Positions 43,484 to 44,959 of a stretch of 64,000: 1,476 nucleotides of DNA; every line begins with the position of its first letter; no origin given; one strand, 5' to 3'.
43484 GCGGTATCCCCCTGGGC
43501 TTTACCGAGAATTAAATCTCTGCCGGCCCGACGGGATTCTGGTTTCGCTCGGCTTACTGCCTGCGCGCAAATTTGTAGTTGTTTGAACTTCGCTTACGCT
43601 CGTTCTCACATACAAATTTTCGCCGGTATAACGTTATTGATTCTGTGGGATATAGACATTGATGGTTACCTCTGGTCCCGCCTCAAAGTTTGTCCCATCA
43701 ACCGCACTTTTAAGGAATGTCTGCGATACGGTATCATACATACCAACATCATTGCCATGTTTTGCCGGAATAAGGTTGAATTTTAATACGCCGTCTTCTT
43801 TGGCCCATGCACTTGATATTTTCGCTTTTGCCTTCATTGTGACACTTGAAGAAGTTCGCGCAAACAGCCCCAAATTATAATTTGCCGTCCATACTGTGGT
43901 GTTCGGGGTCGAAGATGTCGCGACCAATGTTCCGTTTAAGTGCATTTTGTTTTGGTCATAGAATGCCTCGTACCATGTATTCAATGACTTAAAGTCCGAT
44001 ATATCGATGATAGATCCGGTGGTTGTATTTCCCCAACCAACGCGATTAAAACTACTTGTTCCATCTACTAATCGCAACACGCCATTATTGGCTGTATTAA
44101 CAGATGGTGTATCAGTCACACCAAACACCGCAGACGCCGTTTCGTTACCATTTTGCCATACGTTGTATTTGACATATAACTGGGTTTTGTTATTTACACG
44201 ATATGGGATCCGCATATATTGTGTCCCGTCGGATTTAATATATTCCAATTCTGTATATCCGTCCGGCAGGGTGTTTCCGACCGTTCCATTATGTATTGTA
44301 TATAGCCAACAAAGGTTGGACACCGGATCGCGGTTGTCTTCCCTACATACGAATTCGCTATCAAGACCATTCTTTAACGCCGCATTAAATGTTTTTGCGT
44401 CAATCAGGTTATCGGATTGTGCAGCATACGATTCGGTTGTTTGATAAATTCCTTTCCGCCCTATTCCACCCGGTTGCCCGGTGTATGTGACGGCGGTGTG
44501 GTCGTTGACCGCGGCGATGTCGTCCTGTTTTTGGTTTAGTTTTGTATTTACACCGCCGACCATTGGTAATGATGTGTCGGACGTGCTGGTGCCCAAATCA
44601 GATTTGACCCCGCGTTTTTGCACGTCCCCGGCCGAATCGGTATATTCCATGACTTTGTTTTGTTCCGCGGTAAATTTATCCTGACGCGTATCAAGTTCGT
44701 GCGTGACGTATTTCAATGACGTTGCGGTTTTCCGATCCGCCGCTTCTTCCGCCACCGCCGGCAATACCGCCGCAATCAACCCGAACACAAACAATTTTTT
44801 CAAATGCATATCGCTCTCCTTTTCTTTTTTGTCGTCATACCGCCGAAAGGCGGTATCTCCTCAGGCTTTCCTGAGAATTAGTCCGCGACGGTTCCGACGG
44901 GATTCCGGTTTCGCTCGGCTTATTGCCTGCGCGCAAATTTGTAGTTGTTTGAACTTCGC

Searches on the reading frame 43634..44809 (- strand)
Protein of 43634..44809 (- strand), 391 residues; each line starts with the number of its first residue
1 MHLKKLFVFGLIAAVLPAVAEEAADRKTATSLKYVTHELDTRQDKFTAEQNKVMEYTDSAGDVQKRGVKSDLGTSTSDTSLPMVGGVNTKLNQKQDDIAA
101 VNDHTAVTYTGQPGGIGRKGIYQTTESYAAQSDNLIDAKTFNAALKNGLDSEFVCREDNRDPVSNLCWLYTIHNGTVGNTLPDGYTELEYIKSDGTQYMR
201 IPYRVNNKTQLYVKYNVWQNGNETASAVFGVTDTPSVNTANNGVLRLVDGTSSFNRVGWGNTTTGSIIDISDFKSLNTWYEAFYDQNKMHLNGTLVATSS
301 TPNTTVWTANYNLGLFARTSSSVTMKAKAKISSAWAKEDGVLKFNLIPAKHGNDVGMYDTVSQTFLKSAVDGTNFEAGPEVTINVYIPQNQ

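Call 5: search_protein_families(library=pfam, proteins=[window:43634-44809:-], max_evalue=1)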
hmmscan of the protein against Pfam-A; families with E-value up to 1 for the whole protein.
window:43634-44809:- (391 aa): 1 family
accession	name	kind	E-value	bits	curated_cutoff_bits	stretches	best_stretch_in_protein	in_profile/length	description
PF08247.16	ENOD40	-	0.27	11.7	20.4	1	166-173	3-10/12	ENOD40 protein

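Call 6: search_protein_families(library=phrogs, proteins=[window:43634-44809:-], max_evalue=1)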
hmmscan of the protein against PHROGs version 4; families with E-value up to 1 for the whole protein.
window:43634-44809:- (391 aa): 1 family
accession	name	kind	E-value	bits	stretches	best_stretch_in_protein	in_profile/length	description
phrog_9244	-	unknown function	0.0025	18.9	1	244-316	53-127/159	-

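Call 10: find_homologous_proteins(query=window:43634-44809:-)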
Query window:43634-44809:- (391 aa): 284 proteins with E <= 0.001 among 4535 candidates; the best 120 are listed.
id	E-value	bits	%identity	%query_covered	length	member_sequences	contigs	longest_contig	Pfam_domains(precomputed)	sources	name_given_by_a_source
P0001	1.3e-240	816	94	99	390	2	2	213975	-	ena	-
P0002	2.1e-126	440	60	100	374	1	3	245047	-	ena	-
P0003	7.1e-125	435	60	99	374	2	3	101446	-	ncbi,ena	-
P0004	1.8e-124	434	58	100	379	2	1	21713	-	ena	-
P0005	1.7e-122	428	58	100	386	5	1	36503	-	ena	-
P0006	1.8e-118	414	57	99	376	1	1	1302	-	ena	-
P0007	3.0e-118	414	54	99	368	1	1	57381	-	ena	-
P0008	5.4e-117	410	55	100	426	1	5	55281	-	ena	-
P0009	4.1e-116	407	55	100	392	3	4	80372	-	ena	-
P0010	4.9e-116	406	56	100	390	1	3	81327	-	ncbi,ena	-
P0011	1.6e-114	401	56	99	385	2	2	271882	-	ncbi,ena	-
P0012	1.9e-114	401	55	99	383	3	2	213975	-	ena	-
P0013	2.2e-113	398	55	99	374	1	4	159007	-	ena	-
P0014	9.5e-113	396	54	100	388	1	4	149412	-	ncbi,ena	-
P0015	9.3e-111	389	55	100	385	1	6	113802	-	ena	-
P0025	1.9e-104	368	51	97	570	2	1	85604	-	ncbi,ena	-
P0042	8.4e-97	343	51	100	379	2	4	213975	-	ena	-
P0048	4.3e-93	331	90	41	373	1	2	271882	-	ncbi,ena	-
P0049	1.0e-91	326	72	57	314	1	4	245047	-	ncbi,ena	-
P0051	2.2e-91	325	87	45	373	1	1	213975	-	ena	-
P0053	1.5e-90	322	81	41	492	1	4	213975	-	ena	-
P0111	1.3e-64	237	58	54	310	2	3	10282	PF09479.17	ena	-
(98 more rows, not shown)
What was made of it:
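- Checked: The pattern is far beyond chance: 284 homologues exist in public data (call 10).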

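Call 29: search_protein_families(library=ncbifam, proteins=[window:43634-44809:-, P0048, P0049, P0025, P0111], max_evalue=1)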
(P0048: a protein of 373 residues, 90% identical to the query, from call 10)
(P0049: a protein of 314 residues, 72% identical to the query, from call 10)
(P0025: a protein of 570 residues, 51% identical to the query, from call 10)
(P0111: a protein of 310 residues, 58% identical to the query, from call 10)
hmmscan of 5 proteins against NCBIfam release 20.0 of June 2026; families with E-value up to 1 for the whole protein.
window:43634-44809:- (391 aa): 0 families

P0048 (373 aa): 0 families

P0049 (314 aa): 0 families

P0025 (570 aa): 0 families

P0111 (310 aa): 1 family
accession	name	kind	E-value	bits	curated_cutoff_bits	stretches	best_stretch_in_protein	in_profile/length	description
TIGR02543.1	List_Bact_rpt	repeat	0.0049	17.2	20.95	1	89-99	1-11/44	TIGR02543 family repeat protein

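Call 63: search_dna_similar(query=P0005, collection=phages, mode=protein, max_evalue=0.01, max_rows=15)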
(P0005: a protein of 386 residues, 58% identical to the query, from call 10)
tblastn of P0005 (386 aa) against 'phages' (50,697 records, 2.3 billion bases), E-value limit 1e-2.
No match.

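Call 68: find_encoding_contigs(protein=P0042, flank=4000, max_places=3)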
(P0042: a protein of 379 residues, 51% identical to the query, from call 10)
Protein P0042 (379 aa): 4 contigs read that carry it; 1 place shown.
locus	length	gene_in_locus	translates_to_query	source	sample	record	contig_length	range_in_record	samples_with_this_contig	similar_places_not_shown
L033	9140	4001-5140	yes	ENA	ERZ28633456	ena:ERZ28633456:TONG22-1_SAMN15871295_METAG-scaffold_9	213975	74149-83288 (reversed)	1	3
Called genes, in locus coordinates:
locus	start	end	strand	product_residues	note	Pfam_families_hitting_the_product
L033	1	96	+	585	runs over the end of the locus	PF02190:LON_substr_bdg, PF00004:AAA, PF07724:AAA_2 (faint), PF07728:AAA_5, PF13401:AAA_22 (weak), PF22667:Lon_lid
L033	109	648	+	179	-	PF00814:TsaD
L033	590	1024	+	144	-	PF00583:Acetyltransf_1, PF13508:Acetyltransf_7, PF13673:Acetyltransf_10, PF08445:FR47 (weak)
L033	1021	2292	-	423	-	PF02689:Herpes_Helicase (faint), PF05970:PIF1, PF13245:AAA_19, PF13604:AAA_30, PF13538:UvrD_C_2 (weak)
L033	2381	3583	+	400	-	PF07690:MFS_1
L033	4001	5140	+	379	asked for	-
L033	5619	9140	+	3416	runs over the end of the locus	PF09479:Flg_new (weak), PF18998:Flg_new_2 (weak), PF09479:Flg_new (weak)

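Call 69: find_encoding_contigs(protein=P0012, flank=4000, max_places=3)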
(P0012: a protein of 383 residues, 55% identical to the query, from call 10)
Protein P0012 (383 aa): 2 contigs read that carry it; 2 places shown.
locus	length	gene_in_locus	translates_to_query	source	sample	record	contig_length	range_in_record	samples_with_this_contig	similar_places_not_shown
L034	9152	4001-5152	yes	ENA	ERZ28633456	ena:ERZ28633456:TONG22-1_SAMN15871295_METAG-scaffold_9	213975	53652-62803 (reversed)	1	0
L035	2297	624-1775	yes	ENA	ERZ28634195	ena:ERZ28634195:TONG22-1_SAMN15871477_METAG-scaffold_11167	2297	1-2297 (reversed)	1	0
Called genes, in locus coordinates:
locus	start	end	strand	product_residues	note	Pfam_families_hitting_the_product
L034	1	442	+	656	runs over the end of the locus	-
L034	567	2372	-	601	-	PF10150:RNase_E_G, PF20833:RNase_E_G_Thio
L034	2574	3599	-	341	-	PF03706:LPG_synthase_TM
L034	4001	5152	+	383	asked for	-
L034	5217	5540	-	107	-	-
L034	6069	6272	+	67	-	PF04070:DUF378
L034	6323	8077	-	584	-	PF00912:Transgly, PF00905:Transpeptidase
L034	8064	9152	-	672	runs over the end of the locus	PF22745:Nlig-Ia, PF01653:DNA_ligase_aden, PF03120:OB_DNA_ligase, PF03119:DNA_ligase_ZBD, PF12826:HHH_2, PF14520:HHH_5, PF00633:HHH (weak), PF00533:BRCT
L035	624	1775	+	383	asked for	-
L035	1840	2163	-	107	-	-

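Call 72: find_encoding_contigs(protein=P0001, flank=3000, max_places=2)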
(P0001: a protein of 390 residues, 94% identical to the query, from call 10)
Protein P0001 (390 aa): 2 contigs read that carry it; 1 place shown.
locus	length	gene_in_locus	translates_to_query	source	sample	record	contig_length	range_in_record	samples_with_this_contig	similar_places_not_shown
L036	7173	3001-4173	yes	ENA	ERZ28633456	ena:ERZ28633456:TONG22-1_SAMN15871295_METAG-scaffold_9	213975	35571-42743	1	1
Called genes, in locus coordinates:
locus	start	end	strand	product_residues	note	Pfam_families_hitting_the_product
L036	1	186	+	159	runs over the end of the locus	-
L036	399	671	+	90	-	PF00216:Bac_DNA_binding, PF18291:HU-HIG (weak)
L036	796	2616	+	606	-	PF00753:Lactamase_B, PF12706:Lactamase_B_2, PF07521:RMMBL (faint), PF22505:RNase_J_b_CASP, PF17770:RNase_J_C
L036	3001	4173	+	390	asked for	-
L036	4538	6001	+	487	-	PF01336:tRNA_anti-codon, PF00152:tRNA-synt_2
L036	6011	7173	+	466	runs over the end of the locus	-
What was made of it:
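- On Phage or tailocin tail fibre (prophage-derived): Synteny is the same in a second strain (calls 68, 69, 72).
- Closest known: Segmental gene-conversion surface-antigen systems. Different: Loci and cassette types are stable between strains (calls 68, 69, 72).
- Orthologues keep the same cassette at the same locus in two strains (calls 68, 69, 72).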

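Call 117: find_encoding_contigs(protein=P0051, flank=2500, max_places=2)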
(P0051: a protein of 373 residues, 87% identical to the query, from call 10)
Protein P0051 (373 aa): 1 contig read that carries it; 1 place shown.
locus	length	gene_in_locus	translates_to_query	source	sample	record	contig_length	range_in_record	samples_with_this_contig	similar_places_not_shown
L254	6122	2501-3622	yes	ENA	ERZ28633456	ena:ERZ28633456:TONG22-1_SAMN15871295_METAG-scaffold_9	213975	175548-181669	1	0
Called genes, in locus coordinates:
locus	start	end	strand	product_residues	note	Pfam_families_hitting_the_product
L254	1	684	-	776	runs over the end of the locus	-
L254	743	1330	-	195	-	-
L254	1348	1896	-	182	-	-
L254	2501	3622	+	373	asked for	-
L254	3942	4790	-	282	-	PF01795:Methyltransf_5, PF13649:Methyltransf_25 (weak)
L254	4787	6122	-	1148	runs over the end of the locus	PF02811:PHP, PF07733:DNA_pol3_alpha, PF17657:DNA_pol3_finger, PF14579:HHH_6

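Call 118: find_encoding_contigs(protein=P0053, flank=2500, max_places=2)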
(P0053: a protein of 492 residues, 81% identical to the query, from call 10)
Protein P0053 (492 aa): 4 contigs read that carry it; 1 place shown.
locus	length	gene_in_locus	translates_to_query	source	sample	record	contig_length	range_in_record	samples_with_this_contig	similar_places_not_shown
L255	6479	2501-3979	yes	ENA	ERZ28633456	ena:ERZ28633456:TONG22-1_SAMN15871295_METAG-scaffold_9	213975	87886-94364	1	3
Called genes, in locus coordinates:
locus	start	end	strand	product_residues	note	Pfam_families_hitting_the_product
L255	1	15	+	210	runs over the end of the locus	-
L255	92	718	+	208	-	PF00210:Ferritin, PF02915:Rubrerythrin, PF23458:DUF7130 (weak), PF21349:RUBY_RBDX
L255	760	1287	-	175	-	-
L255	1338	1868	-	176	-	-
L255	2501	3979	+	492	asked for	-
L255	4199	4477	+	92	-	PF00216:Bac_DNA_binding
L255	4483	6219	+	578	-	PF17848:Zn_ribbon_ACC, PF01039:Carboxyl_trans, PF03255:ACCA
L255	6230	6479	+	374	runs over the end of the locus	PF13679:Methyltransf_32, PF05206:TRM13 (faint), PF13649:Methyltransf_25 (weak), PF13847:Methyltransf_31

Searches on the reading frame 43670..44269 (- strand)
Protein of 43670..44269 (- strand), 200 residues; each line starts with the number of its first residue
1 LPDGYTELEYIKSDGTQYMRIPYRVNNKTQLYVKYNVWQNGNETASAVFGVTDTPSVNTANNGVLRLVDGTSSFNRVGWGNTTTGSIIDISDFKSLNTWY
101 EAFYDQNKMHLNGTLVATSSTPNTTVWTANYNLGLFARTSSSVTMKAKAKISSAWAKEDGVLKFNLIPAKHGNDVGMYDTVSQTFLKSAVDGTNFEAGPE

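Call 44: find_homologous_proteins(query=A5, max_evalue=0.001)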
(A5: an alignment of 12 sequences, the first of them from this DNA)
Query A5 (12 sequences) (200 aa, profile of the alignment): 271 proteins with E <= 0.001 among 3366 candidates; the best 120 are listed.
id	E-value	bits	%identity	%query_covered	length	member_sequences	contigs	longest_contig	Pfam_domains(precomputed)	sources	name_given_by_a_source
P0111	2.7e-58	216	60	100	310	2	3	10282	PF09479.17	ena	-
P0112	1.6e-56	210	61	100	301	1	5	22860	PF09479.17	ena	-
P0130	1.4e-50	190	30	100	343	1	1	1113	-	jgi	jgi:hypothetical protein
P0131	1.6e-49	187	31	100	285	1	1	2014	PF09479.17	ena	-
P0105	1.9e-49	187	61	100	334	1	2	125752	-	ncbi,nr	ncbi:MAG: hypothetical protein MJ164_00560 [Alphaproteobacteria bacterium]|nr:hypothetical protein [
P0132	1.9e-48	183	33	100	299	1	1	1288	-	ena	-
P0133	8.9e-47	178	29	100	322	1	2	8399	-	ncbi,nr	ncbi:MAG: hypothetical protein MJ164_03985 [Alphaproteobacteria bacterium]|nr:hypothetical protein [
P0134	1.3e-46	177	35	100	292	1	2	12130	PF09479.17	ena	-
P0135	2.8e-45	173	31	100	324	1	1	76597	-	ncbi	-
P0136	3.3e-45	173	32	100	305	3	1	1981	-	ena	-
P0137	6.4e-45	172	30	100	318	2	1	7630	-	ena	-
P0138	7.7e-45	172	29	100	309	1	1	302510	-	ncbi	-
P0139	8.0e-45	172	32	100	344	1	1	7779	-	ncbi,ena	-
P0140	8.8e-45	171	32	100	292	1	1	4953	-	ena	-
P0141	1.6e-44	171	39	99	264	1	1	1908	PF09479.17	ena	-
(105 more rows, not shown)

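Call 85: search_protein_families(library=pfam, alignment_id=A5, max_evalue=0.1)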
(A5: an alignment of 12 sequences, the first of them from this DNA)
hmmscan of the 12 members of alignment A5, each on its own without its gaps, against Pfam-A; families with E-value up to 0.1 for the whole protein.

A. member 1, seq(200 aa): 0 families

B. families by the number of members that match (of 12 scanned): 2 families
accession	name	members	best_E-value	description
PF01479.30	S4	1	0.0079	S4 domain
PF05220.18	MgpC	1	0.036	MgpC adhesin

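Call 96: find_related_loci(query=A5, collection=viral_contigs, flank=6000)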
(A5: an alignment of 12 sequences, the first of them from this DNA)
Query A5 (200 aa) in viral_contigs; peptide patterns used: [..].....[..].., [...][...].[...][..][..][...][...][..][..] (x = any residue, [..] = any of these).
307 stretches matched a pattern; 176 encode a relative of the query (tblastn E <= 1e-3); the best 80 are kept; 80 distinct loci.
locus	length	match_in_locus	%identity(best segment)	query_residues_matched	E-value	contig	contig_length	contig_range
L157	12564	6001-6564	28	1-200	2e-15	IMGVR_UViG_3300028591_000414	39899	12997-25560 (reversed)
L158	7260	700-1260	30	1-193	4e-15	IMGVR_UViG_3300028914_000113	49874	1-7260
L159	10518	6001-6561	30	1-193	5e-15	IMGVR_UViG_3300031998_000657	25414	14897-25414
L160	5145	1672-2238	29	1-193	8e-15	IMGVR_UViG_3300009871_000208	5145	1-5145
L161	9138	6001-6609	33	1-199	1e-14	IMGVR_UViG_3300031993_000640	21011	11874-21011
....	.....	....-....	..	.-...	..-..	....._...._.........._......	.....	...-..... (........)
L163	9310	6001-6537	29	1-199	5e-14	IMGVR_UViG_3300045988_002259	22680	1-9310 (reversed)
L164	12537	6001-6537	29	1-199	6e-14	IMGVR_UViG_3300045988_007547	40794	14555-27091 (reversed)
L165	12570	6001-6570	32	1-200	1e-13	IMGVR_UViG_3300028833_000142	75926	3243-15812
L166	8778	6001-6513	30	1-185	1e-13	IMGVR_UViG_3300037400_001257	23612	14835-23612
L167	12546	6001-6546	29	1-200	6e-13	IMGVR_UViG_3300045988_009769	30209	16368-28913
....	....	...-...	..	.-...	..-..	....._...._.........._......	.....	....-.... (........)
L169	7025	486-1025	32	1-200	6e-13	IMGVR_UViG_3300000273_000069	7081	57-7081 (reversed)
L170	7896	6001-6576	32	1-198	1e-12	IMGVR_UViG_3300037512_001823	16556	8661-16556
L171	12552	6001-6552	30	1-200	2e-12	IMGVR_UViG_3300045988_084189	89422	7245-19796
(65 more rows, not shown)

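Call 100: search_protein_families(library=phrogs, proteins=[L157:1761-4568:+, L157:4561-5412:+, L157:5815-7464:+, L157:7692-8687:+, L165:1724-2425:+, L165:3577-10407:+, L165:10410-11684:+], max_evalue=0.00001)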
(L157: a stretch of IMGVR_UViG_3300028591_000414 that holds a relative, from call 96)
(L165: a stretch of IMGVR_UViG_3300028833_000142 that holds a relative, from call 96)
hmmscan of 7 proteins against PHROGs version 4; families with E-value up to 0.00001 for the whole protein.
L157:1761-4568:+ (935 aa): 2 families
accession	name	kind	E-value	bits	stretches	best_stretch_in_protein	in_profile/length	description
phrog_1775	-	head and packaging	7.3e-09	34.7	1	628-718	1132-1219/1609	minor head protein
phrog_21440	-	unknown function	4e-06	26.3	1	794-923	761-889/889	-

L157:4561-5412:+ (283 aa): 0 families

L157:5815-7464:+ (549 aa): 0 families

L157:7692-8687:+ (331 aa): 5 families
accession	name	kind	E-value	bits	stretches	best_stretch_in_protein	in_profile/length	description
phrog_435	-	lysis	1.6e-55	190.1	1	1-254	111-359/556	endolysin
phrog_2742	-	lysis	1.4e-31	111.1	1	5-199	4-199/318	endolysin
phrog_12727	-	lysis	1.8e-14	54.8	1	5-181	165-341/393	endolysin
phrog_3393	-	lysis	7.5e-13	49.9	1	186-329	178-333/342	endolysin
phrog_22474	-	lysis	1.1e-10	42.2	1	248-314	176-239/324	endolysin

L165:1724-2425:+ (233 aa): 4 families
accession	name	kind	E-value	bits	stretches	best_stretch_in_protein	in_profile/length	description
phrog_105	-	tail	4.5e-17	63.1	1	1-115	23-127/239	tail fiber assembly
phrog_7290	-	tail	1.7e-13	51.7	1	1-87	18-103/112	tail fiber assembly protein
phrog_1807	-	tail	5.9e-09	36.9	1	2-124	14-131/241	tail fiber protein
phrog_15280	-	unknown function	1.6e-07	32.4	1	3-113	20-122/143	-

L165:3577-10407:+ (2276 aa): 0 families

L165:10410-11684:+ (424 aa): 2 families
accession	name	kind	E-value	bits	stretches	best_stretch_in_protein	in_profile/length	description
phrog_9915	-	unknown function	4.6e-20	71.6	2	171-390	1197-1397/1813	-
phrog_29123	-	unknown function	4.1e-08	33.2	0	117-181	363-427/459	-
